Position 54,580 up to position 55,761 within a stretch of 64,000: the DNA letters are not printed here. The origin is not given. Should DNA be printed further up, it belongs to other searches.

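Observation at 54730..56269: Minimal SMODS nucleotidyltransferase + SLATT-like 2TM pair (CBASS-like signalling without any accessory or sensor gene)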

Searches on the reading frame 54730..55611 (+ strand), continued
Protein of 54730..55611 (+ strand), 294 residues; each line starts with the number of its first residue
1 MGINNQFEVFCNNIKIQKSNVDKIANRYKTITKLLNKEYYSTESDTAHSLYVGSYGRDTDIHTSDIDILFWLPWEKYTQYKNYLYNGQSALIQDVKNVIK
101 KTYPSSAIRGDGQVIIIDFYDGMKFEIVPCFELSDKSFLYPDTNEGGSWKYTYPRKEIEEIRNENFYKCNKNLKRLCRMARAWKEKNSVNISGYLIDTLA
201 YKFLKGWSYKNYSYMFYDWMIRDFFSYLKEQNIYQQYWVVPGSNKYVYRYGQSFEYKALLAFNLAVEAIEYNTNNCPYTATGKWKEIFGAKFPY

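Call 43: predict_structure(alignment_id=A1)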
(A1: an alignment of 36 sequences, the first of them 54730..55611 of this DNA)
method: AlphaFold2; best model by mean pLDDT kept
length: 294 residues; sequences in the alignment: 36
mean_pLDDT: 92.5   pTM: 0.89
mean pLDDT of the five models: 92.5, 89.6, 88.7, 88.6, 87.0
residues with pLDDT >= 90: 235; 70-90: 52; 50-70: 7; < 50: 0
segments of 3 or more residues with pLDDT < 50: none
pLDDT, mean of each block of 10 residues (from residue 1): 90 95 96 97 96 92 93 93 83 93 84 89 94 93 72 94 95 97 95 95 95 89 98 93 90 90 98 94 97 91
secondary structure, 60 per line:
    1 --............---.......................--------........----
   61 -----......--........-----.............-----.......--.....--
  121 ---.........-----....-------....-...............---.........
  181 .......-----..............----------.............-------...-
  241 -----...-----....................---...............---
elements in order: H3-14 H18-40 E49-52 H53-56 E66-71 H74-81 H87-99 E108-111 E114-118 E124-132 E138-141 E149-152 H154-168 H172-187 H193-206 H217-229 E237-239 E246-248 H254-273 H277-291

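Call 47: fold_search(model_id=the predicted structure, library=pdb)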
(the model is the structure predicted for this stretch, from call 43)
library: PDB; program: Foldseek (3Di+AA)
matches with E <= 10: 492; with E <= 0.001: 201
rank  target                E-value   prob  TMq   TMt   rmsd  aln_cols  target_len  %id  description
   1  6p82_B                1.4e-14  1.00  0.80  0.78   3.5       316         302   21  Structure of P. aeruginosa ATCC27853 CdnD, Apo form 1 (released 2019-12-25)
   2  6p82_A                1.5e-14  1.00  0.77  0.75   3.9       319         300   22  Structure of P. aeruginosa ATCC27853 CdnD, Apo form 1 (released 2019-12-25)
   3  6p8u_A                1.5e-14  1.00  0.75  0.73   4.2       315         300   23  Structure of P. aeruginosa ATCC27853 CdnD:HORMA2:Peptide 1 complex (released 2019-12-25)
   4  6p82_D                1.8e-14  1.00  0.78  0.76   3.9       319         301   22  Structure of P. aeruginosa ATCC27853 CdnD, Apo form 1 (released 2019-12-25)
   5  6p8j_A                5.1e-14  1.00  0.77  0.76   4.0       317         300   21  Structure of P. aeruginosa ATCC27853 CdnD D62N/D64N mutant bound to ATP (released 2019-12-25)
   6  6u7b_A                4.1e-11  1.00  0.74  0.70   4.2       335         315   16  Structure of E. coli MS115-1 CdnC:HORMA-deltaN complex (released 2019-12-25)
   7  6p80                  1.8e-10  1.00  0.75  0.70   4.6       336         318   16  Structure of E. coli MS115-1 CdnC + ATP (released 2019-12-25)
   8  6p8v_G                2.0e-10  1.00  0.74  0.69   4.6       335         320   16  Structure of E. coli MS115-1 HORMA:CdnC:Trip13 complex (released 2019-12-25)
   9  7ljm_B                3.6e-10  1.00  0.68  0.59   6.1       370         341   17  Structure of the Salmonella enterica CD-NTase CdnD in complex with GTP (released 2021-06-02)
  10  7d4u                  4.7e-10  1.00  0.73  0.64   4.3       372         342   15  ATP complex with double mutant cyclic trinucleotide synthase CdnD (released 2021-03-17)
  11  7d4o_A                5.5e-10  1.00  0.67  0.58   6.4       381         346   15  cyclic trinucleotide synthase CdnD in complex with ATP and ADP (released 2021-03-17)
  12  7ljl_A                7.2e-10  1.00  0.70  0.60   6.0       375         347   15  Structure of the Enterobacter cloacae CD-NTase CdnD in complex with ATP (released 2021-06-02)
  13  7d4o_B                7.2e-10  1.00  0.66  0.57   6.6       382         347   15  cyclic trinucleotide synthase CdnD in complex with ATP and ADP (released 2021-03-17)
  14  7d48                  9.5e-10  1.00  0.67  0.57   6.2       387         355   14  apo-form cyclic trinucleotide synthase CdnD (released 2021-03-17)
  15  7x4a                  9.5e-10  1.00  0.60  0.59   7.2       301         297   18  Native CD-NTase ClCdnE (released 2023-03-08)
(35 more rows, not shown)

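Call 57: find_encoding_contigs(protein=P0081, flank=3000, max_places=2)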
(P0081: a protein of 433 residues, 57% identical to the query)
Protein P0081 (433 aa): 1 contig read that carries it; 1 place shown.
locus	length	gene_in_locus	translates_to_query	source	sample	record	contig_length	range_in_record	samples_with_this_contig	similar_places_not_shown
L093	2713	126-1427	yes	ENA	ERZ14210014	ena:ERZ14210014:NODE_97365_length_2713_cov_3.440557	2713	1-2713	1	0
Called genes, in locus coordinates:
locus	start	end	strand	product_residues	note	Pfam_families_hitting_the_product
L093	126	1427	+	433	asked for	PF18144:SMODS, PF18134:AGS_C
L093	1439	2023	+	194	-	PF18169:SLATT_6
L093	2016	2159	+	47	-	-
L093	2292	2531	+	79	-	PF02609:Exonuc_VII_S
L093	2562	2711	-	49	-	?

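Call 60: find_related_loci(query=A1, collection=metagenome_contigs, flank=2500)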
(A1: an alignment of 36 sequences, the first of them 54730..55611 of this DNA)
Query A1 (294 aa) in metagenome_contigs; peptide patterns used: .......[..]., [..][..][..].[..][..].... (x = any residue, [..] = any of these).
600 stretches matched a pattern (row limit reached: there are more); 565 encode a relative of the query (tblastn E <= 1e-3); the best 80 are kept; 80 distinct loci.
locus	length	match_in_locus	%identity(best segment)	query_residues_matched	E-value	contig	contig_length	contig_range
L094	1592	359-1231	58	1-293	2e-121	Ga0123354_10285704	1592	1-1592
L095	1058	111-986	57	1-293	3e-121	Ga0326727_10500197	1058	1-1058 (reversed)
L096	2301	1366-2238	57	1-292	4e-116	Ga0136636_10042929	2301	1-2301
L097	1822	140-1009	58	1-293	2e-117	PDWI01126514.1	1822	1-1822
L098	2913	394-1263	58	1-292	6e-114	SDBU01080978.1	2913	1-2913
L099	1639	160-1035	58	1-294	4e-118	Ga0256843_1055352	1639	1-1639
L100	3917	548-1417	57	1-292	8e-109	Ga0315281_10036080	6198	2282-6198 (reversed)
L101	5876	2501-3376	55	1-293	1e-108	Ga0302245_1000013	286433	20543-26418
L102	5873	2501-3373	57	1-293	5e-108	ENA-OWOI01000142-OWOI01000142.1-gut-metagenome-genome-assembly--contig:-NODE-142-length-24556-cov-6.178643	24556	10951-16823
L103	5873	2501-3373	57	1-293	4e-108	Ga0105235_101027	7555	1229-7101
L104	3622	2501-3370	58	1-293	1e-107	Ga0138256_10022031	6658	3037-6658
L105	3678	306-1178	56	1-293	4e-108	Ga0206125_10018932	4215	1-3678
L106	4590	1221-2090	57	1-292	1e-107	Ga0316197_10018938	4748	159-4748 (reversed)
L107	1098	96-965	57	1-292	9e-117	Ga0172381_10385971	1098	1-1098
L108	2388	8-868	55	6-293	7e-112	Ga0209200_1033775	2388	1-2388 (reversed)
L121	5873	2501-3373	56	1-292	2e-104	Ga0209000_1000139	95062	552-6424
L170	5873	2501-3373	54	1-293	4e-98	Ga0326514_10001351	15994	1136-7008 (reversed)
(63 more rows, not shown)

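Call 65: search_protein_families(library=pfam, alignment_id=A3, max_evalue=0.001)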
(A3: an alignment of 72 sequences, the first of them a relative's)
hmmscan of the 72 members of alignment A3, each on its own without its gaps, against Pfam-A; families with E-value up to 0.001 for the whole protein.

A. member 1, L002:5890-6429:+ (180 aa): 1 family
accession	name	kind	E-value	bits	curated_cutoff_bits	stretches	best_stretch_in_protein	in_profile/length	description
PF18186.6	SLATT_4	-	7.4e-48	162.8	27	1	8-170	4-165/165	SMODS and SLOG-associating 2TM effector domain family 4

B. families by the number of members that match (of 72 scanned): 9 families
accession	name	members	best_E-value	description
PF18186.6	SLATT_4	67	9.3e-75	SMODS and SLOG-associating 2TM effector domain family 4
PF18160.6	SLATT_5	6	1.2e-05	SMODS and SLOG-associating 2TM effector domain family 5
PF18169.6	SLATT_6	3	4e-74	SMODS and SLOG-associating 2TM effector domain 6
PF06738.18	ThrE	2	8.6e-05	Putative threonine/serine exporter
PF18134.7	AGS_C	1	1.3e-36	Adenylyl/Guanylyl and SMODS C-terminal sensor domain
PF18144.7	SMODS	1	8.7e-28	Second Messenger Oligonucleotide or Dinucleotide Synthetase domain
PF14015.11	DUF4231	1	4.4e-05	Protein of unknown function (DUF4231)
PF18181.6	SLATT_1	1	6.7e-05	SMODS and SLOG-associating 2TM effector domain 1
PF04776.17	protein_MS5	1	0.00074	Protein MS5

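Call 72: search_protein_families(library=phrogs, proteins=[window:54730-55611:+], max_evalue=0.001)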
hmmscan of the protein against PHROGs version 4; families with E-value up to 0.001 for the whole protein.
window:54730-55611:+ (294 aa): 2 families
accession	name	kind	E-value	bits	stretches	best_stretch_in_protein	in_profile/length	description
phrog_17525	-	unknown function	3.3e-70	238.1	1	3-293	3-286/428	-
phrog_23526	-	unknown function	1.4e-16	61.8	1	2-217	2-215/270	-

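Call 86: search_dna_similar(query=window:54730-55611:+, collection=phages, mode=protein, max_rows=12, max_evalue=1e-10)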
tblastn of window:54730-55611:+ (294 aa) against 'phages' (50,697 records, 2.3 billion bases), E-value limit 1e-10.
Records with a match: 2; places in all: 2; records where one place covers at least 80% of the query: 0.
Best place of each record, by identity: <60% 2.
By first word of the organism name: Listeria 2.
By host as written in the record: Listeria monocytogenes 2.
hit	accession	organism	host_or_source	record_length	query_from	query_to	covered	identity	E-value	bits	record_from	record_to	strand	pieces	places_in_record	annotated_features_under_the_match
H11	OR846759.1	Listeria phage LM 4-11-1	Listeria monocytogenes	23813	24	247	76%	39.1%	6e-43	162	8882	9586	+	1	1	record has no annotation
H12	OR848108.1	Listeria phage LM 4-14-1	Listeria monocytogenes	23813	24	247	76%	39.1%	6e-43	162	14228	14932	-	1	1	record has no annotation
